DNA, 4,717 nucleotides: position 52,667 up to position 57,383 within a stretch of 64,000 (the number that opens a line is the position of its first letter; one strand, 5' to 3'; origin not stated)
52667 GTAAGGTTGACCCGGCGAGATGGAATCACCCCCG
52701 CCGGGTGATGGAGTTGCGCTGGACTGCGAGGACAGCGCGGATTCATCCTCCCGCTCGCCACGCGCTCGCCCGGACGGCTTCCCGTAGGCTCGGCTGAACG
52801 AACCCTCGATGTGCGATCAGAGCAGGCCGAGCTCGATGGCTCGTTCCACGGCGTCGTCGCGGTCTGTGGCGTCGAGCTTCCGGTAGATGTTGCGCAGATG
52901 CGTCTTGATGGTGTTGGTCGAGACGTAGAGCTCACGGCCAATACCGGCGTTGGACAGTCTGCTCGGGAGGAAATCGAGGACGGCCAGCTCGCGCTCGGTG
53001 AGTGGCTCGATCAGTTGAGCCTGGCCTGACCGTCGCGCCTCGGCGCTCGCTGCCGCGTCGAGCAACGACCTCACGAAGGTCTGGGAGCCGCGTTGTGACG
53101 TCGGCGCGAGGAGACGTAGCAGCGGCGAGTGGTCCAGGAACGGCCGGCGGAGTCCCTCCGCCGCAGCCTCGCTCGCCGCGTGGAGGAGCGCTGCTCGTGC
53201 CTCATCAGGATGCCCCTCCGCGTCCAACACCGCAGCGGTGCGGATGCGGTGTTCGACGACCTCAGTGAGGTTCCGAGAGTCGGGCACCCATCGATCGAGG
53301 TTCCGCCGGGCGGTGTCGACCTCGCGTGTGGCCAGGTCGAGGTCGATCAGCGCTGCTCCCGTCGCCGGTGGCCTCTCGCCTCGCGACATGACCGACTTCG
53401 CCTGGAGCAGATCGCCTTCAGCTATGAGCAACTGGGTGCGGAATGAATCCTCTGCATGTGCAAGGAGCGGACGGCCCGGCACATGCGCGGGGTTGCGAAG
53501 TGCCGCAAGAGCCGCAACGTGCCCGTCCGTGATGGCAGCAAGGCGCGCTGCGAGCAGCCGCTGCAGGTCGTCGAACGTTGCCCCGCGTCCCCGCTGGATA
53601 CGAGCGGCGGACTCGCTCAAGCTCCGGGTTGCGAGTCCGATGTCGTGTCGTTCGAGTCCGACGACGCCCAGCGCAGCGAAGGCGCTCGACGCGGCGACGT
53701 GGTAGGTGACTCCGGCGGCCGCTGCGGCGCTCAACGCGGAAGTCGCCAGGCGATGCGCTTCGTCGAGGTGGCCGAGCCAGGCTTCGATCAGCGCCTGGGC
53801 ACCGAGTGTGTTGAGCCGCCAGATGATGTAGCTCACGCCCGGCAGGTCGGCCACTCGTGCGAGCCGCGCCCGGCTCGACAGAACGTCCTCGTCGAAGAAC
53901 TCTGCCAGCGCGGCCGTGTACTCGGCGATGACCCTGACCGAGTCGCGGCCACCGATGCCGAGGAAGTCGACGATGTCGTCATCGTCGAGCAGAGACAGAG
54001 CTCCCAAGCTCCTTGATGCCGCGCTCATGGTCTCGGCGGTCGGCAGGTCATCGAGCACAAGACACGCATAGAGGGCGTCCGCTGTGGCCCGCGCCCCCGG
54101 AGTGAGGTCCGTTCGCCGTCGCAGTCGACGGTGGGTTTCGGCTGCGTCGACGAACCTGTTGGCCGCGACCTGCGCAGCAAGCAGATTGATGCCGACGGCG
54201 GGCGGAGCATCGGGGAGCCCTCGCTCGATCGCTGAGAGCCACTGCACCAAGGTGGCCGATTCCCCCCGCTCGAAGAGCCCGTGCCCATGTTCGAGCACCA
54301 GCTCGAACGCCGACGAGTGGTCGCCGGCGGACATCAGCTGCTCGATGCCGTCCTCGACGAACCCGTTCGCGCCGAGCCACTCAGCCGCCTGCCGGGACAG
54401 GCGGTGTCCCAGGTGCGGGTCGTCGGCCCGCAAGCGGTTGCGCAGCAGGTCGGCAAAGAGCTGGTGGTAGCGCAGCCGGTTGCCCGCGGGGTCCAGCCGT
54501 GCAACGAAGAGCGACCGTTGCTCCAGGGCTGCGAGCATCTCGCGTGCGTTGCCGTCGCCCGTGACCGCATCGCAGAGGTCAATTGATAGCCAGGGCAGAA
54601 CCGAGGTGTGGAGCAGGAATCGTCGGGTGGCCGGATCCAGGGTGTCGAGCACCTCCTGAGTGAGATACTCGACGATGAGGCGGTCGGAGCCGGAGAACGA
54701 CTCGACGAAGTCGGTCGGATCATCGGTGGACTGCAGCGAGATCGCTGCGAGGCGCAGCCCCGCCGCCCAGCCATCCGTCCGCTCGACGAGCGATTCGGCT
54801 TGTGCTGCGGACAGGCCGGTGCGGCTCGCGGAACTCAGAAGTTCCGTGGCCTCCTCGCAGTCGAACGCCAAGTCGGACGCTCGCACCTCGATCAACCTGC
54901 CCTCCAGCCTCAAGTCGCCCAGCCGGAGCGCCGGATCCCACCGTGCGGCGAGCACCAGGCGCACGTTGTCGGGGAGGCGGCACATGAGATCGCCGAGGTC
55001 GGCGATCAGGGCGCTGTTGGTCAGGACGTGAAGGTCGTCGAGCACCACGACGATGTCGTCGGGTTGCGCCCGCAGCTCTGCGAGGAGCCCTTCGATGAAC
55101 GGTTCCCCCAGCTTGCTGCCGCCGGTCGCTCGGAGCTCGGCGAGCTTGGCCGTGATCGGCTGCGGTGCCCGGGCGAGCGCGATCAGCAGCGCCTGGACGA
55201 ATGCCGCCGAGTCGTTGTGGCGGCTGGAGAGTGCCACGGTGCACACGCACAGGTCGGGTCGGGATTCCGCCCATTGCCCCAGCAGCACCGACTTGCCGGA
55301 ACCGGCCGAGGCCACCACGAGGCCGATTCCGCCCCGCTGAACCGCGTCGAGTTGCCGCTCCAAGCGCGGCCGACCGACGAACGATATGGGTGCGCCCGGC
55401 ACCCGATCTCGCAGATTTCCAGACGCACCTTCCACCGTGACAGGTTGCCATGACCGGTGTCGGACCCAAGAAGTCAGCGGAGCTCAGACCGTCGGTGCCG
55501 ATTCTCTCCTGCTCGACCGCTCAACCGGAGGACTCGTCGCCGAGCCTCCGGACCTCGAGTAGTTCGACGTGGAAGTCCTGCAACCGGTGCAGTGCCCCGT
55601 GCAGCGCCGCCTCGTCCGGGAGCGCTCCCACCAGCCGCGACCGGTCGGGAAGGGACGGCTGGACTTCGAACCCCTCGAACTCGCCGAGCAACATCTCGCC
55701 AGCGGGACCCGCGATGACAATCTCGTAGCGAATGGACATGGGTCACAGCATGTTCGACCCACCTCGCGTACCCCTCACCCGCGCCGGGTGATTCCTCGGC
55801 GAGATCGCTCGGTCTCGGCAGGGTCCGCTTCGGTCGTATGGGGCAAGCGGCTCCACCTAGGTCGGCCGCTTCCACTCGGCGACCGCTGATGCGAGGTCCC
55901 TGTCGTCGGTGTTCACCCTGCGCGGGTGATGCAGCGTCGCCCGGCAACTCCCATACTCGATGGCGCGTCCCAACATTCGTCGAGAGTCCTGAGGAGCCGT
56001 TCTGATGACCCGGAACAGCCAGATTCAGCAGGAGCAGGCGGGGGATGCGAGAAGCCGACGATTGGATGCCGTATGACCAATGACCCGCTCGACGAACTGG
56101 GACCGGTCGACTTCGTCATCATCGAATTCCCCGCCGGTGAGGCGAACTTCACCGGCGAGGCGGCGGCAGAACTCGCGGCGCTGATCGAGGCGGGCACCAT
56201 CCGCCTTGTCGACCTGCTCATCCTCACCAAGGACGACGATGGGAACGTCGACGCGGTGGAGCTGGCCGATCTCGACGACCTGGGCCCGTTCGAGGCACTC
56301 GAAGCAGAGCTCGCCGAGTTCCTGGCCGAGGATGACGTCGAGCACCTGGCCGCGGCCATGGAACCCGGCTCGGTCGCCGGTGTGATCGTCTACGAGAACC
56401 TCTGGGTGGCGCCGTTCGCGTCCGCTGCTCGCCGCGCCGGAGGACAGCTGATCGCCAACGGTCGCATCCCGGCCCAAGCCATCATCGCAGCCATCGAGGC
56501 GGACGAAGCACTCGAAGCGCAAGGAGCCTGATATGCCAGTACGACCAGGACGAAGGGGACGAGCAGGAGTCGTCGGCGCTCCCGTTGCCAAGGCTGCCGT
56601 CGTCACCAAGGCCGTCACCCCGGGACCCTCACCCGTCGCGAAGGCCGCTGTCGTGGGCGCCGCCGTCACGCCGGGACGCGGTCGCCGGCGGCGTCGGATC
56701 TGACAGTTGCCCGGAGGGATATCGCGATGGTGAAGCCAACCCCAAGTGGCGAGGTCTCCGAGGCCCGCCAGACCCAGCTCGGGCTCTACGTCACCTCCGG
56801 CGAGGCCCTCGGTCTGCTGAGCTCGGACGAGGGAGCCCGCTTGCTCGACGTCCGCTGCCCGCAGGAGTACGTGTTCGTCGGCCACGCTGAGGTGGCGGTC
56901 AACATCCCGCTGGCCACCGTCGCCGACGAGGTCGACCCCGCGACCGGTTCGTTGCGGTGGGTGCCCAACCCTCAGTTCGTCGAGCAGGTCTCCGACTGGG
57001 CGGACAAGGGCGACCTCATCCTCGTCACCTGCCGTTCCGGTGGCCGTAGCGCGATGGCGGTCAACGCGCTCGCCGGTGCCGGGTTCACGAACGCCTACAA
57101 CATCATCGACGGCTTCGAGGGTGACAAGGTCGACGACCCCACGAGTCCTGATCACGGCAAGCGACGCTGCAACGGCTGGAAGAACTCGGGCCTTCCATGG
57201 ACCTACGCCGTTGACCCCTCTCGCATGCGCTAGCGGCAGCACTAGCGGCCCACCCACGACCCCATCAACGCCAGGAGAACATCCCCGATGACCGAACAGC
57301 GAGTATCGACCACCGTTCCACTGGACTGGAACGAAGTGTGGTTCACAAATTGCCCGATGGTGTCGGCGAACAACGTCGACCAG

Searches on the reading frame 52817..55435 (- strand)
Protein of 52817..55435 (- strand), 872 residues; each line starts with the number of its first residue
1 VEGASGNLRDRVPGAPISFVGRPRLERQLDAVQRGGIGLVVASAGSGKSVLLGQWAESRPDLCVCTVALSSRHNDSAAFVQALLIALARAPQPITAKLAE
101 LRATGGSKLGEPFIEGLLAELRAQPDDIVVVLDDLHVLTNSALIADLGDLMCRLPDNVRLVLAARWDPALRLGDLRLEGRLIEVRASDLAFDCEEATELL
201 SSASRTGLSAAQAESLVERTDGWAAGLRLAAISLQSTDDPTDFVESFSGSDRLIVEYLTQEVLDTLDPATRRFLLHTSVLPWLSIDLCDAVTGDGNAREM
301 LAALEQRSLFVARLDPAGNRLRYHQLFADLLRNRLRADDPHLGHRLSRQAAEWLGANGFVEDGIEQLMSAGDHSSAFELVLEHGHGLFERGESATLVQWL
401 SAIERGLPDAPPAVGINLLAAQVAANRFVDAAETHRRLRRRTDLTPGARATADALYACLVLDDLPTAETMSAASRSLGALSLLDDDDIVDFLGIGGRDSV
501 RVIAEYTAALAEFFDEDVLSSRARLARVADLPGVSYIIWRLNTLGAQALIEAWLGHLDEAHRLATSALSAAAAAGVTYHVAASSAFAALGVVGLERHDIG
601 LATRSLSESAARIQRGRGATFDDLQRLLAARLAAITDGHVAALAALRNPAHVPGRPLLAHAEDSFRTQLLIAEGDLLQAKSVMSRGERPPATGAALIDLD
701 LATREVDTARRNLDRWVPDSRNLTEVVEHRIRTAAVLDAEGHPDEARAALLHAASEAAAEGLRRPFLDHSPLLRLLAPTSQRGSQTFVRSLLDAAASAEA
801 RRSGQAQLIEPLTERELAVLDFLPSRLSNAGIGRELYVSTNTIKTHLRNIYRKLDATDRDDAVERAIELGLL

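Call 7: search_protein_families(library=pfam, max_evalue=0.01, proteins=[window:52817-55435:-])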
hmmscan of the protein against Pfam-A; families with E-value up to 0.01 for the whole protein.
window:52817-55435:- (872 aa): 2 families
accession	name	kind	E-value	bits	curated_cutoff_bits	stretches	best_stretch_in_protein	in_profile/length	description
PF00196.25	GerE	-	6.8e-13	48.5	23.5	1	811-864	2-55/57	Bacterial regulatory proteins, luxR family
PF13401.12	AAA_22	-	4.5e-06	27.4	27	1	34-161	4-119/130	AAA domain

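Call 65: search_protein_families(library=ncbifam, max_evalue=0.001, proteins=[window:52817-55435:-])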
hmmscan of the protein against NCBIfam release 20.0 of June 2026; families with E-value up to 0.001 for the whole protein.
window:52817-55435:- (872 aa): 15 families
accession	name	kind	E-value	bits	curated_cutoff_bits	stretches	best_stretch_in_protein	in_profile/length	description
NF003420.0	PRK04841.1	equivalog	1.6e-86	291.2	537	2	18-406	15-403/903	HTH-type transcriptional regulator MalT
NF047785.1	respo_reg_MadR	equivalog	1.7e-15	56.9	300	1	801-872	136-209/209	MadR family response regulator transcription factor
TIGR03020.2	EpsA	equivalog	1.5e-10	41.2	170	1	791-867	170-246/247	XrtB/PEP-CTERM-associated transcriptional regulator EpsA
NF007505.1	PRK10100.1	equivalog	5.7e-10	39.2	250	1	782-866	115-199/204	biofilm master transcriptional regulator CsgD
NF007708.0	PRK10403.1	equivalog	3.3e-08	33.3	343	1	782-859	125-201/215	nitrate/nitrite response regulator protein NarP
NF052366.1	photon_PedR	equivalog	5e-07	29.8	120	1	812-870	3-61/74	photosynthetic electron transport-dependent transcriptional regulator PedR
NF052445.1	RespRegMctR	equivalog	6.7e-07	28.9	300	1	806-871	139-204/205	two-component system response regulator MctR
NF011896.0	PRK15369.1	equivalog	9.8e-07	28.6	242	1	754-871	92-209/211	two component system response regulator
NF007935.0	PRK10651.1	equivalog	1.1e-06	27.9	250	1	795-862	139-206/216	two-component system response regulator NarL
TIGR03541.1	reg_near_HchA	equivalog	1.6e-06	27.8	215.6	1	802-870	162-230/232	PA1136 family autoinducer-binding transcriptional regulator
NF007403.0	PRK09935.1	equivalog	5.6e-06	26.1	271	1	802-856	140-194/210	fimbria biosynthesis transcriptional regulator FimZ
NF041830.1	RR_TF_ErdR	exception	8.3e-05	22.4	390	1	795-862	136-201/213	response regulator transcription factor ErdR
NF006900.1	PRK09390.1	equivalog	9.1e-05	22.1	255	1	793-864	124-195/203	response regulator FixJ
NF041232.1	BagY_FevT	exception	0.00013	21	700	1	812-864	297-349/367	LuxR family transcriptional regulator BagY/FevT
NF041673.1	transregRamA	equivalog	0.00099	18.3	500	0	812-871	219-278/280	acetate metabolism transcriptional regulator RamA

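Call 76: search_protein_families(library=padloc, max_evalue=0.001, proteins=[window:52817-55435:-])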
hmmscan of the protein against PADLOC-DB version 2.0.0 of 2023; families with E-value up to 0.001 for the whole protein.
window:52817-55435:- (872 aa): 2 families
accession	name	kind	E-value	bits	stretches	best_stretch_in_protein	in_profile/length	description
PDLC01851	CARF3--CARF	-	1.5e-06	25.8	1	797-857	194-255/279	-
PDLC01855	CARF3--CARF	-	2.1e-05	22.4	1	748-854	157-260/288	-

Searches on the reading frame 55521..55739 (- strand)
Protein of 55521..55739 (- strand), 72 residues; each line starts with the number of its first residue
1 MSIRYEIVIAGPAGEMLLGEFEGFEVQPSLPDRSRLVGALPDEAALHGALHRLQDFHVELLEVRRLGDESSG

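Call 8: search_protein_families(library=pfam, max_evalue=0.01, proteins=[window:55521-55739:-])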
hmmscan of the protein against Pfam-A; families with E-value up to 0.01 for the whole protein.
window:55521-55739:- (72 aa): 0 families

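Call 64: search_protein_families(library=pfam, max_evalue=0.1, proteins=[window:55521-55739:-])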
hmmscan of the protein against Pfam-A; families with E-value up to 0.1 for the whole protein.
window:55521-55739:- (72 aa): 0 families

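Call 77: search_protein_families(library=phrogs, max_evalue=0.001, proteins=[window:55521-55739:-])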
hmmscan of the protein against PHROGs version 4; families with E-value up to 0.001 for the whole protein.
window:55521-55739:- (72 aa): 0 families

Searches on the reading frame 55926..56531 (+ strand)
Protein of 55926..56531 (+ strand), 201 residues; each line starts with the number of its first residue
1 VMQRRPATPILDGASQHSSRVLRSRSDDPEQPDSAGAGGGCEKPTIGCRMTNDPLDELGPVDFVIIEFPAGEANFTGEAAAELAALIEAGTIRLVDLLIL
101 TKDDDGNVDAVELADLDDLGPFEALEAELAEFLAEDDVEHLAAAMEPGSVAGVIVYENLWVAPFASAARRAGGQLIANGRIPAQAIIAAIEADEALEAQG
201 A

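Call 7: search_protein_families(library=pfam, max_evalue=0.01, proteins=[window:55926-56531:+])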
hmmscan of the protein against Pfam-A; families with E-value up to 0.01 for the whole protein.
window:55926-56531:+ (201 aa): 1 family
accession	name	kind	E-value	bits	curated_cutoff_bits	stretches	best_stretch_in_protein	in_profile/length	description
PF19850.4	DUF6325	-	2.6e-10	41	23.4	1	58-190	2-132/141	Family of unknown function (DUF6325)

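Call 76: search_protein_families(library=padloc, max_evalue=0.001, proteins=[window:55926-56531:+])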
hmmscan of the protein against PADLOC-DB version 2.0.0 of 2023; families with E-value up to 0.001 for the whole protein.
window:55926-56531:+ (201 aa): 0 families

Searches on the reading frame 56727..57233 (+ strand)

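Call 8: search_protein_families(library=pfam, max_evalue=0.01, proteins=[window:56727-57233:+])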
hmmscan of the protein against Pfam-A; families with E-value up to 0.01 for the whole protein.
window:56727-57233:+ (168 aa): 1 family
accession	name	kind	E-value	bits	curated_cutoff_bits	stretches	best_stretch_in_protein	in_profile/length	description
PF00581.25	Rhodanese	-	9.8e-12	45.7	22.2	1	32-132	9-98/102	Rhodanese-like domain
